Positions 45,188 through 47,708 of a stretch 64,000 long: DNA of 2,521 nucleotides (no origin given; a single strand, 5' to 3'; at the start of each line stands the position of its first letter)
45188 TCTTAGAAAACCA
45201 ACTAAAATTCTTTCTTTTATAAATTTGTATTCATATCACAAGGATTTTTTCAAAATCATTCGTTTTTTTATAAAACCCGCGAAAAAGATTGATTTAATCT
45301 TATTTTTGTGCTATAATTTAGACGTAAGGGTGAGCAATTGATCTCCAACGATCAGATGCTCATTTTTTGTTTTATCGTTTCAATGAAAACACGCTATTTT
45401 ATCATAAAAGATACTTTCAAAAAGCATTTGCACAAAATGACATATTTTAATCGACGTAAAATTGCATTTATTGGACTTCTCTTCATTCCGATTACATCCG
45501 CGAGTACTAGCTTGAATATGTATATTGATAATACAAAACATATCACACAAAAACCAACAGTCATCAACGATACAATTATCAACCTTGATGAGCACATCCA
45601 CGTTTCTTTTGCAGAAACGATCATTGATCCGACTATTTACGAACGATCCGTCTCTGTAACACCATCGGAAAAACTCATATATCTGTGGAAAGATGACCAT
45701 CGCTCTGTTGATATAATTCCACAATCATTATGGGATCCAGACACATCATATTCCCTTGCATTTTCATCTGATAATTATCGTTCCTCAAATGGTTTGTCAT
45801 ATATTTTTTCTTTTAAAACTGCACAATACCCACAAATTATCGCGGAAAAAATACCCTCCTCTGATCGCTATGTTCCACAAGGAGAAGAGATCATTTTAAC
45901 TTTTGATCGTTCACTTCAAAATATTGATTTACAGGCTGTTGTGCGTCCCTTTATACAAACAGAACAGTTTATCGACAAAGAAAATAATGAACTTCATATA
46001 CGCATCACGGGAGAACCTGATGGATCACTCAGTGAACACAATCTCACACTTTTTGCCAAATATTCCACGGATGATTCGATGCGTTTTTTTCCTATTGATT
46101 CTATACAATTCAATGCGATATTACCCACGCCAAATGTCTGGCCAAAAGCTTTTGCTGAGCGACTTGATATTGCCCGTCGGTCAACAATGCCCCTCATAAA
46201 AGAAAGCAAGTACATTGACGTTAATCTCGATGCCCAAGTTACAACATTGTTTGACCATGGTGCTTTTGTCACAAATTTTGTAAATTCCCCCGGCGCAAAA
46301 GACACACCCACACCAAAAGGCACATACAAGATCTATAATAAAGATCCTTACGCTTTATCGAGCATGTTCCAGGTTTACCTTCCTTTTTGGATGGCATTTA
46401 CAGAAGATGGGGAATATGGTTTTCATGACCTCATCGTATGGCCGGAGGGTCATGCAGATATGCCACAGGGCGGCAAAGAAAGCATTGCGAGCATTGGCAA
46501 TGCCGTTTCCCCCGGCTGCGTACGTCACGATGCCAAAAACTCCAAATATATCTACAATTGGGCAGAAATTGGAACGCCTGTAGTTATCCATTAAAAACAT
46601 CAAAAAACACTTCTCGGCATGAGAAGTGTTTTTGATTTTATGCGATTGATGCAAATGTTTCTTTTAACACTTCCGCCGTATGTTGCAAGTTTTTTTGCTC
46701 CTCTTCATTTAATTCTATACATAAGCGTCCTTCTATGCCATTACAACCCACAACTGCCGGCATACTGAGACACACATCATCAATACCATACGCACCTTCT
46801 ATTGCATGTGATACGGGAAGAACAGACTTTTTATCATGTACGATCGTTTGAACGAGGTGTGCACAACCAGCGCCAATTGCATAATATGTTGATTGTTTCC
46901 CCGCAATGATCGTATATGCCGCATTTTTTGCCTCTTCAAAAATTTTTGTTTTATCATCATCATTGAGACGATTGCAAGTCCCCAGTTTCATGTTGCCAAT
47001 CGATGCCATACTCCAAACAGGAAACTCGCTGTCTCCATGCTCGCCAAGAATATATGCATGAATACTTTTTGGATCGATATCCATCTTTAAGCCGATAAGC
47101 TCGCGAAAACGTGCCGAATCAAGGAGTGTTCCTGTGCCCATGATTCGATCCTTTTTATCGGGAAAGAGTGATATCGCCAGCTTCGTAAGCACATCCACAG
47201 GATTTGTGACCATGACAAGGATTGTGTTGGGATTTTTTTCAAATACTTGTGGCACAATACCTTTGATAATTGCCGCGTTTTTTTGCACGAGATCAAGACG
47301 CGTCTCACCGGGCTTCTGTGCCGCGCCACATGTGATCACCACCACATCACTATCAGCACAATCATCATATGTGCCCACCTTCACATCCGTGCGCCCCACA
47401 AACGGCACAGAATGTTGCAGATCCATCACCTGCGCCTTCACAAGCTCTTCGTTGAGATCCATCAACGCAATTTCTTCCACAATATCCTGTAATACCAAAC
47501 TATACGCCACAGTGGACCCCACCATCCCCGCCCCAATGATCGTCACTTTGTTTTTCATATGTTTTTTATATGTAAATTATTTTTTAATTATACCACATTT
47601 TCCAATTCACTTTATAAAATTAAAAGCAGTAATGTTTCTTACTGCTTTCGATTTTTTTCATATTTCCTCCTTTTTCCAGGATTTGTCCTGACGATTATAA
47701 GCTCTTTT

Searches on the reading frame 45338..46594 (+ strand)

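Call 48: search_protein_families(library=pfam, proteins=[window:45338-46594:+], max_evalue=0.001)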
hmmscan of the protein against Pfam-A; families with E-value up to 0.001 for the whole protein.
window:45338-46594:+ (418 aa): 2 families
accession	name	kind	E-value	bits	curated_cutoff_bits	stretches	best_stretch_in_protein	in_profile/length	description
PF03734.19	YkuD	-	2.8e-15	57.6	23.4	1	291-417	2-146/146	L,D-transpeptidase catalytic domain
PF13205.12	Big_5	-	0.00055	21.1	23.6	0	81-161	19-105/105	Bacterial Ig-like domain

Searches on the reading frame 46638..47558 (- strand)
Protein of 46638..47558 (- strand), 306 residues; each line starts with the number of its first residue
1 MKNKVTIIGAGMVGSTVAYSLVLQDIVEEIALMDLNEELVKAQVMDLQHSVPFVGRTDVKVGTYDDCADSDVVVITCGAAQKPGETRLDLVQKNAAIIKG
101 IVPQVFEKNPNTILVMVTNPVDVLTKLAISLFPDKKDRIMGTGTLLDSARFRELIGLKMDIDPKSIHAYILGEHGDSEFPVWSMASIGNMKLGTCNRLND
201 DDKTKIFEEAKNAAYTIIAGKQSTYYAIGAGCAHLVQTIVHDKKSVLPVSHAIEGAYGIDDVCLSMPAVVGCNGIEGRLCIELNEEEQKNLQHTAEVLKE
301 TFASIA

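Call 48: search_protein_families(library=pfam, proteins=[window:46638-47558:-], max_evalue=0.001)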
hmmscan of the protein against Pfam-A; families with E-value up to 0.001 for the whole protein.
window:46638-47558:- (306 aa): 2 families
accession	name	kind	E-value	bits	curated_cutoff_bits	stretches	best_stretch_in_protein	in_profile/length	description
PF00056.29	Ldh_1_N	-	7.3e-41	139.9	27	1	4-141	2-141/141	lactate/malate dehydrogenase, NAD binding domain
PF02866.23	Ldh_1_C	-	7.4e-37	127.5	22.6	1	144-302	1-167/174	lactate/malate dehydrogenase, alpha/beta C-terminal domain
